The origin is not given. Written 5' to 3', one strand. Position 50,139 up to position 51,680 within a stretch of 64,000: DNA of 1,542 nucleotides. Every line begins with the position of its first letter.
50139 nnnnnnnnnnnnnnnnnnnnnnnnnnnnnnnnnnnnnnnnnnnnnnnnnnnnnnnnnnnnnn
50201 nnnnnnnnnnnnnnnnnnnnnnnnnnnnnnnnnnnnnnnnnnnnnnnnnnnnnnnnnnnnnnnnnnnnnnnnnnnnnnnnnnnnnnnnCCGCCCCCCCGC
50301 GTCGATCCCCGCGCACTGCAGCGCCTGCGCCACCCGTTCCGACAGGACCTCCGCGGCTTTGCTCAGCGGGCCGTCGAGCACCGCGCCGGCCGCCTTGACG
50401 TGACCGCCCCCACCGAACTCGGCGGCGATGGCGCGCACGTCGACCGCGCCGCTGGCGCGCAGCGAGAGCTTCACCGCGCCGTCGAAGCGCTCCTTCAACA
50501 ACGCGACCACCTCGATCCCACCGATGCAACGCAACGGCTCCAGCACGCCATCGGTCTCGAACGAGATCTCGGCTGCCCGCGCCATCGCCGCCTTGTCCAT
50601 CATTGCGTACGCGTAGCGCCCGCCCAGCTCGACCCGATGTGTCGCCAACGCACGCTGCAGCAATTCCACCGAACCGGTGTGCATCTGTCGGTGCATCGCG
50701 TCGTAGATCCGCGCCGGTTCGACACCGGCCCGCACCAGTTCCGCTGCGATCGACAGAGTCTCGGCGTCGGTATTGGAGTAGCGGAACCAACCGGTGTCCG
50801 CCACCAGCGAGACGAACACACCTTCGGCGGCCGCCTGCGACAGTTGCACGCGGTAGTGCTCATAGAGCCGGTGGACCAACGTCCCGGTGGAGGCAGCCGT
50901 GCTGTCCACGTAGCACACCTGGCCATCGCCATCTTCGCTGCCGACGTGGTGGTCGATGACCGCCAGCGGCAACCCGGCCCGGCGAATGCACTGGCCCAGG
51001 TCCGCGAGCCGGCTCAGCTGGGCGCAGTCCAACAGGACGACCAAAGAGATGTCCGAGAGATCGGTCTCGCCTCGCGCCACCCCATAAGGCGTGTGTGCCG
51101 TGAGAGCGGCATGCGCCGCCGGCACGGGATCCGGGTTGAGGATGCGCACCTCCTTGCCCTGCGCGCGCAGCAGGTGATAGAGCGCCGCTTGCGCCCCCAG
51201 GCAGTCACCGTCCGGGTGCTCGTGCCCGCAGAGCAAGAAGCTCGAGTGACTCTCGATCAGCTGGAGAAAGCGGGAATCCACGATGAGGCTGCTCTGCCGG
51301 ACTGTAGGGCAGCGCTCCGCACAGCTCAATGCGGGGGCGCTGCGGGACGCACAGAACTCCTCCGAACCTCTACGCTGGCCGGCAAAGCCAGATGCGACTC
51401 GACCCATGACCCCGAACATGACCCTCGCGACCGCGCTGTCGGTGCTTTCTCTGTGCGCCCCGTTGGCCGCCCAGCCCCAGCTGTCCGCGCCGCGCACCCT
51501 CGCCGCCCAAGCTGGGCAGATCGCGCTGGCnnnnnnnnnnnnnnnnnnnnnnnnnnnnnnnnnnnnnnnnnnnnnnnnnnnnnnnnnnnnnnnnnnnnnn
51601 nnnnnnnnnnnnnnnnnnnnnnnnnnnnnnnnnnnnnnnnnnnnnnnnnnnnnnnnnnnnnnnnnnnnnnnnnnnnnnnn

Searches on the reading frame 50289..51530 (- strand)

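Call 73: search_protein_families(library=pfam, proteins=[window:50289-51530:-], max_evalue=0.00001)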
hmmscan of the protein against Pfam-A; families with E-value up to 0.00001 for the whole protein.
window:50289-51530:- (414 aa): 2 families
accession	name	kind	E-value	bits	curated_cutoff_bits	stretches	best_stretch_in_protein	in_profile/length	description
PF01368.27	DHH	-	8.5e-17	62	28.1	1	99-236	3-119/125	DHH family, N-terminal domain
PF02272.25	DHHA1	-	1.2e-08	35.8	25.9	1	333-400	25-96/102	DHHA1 domain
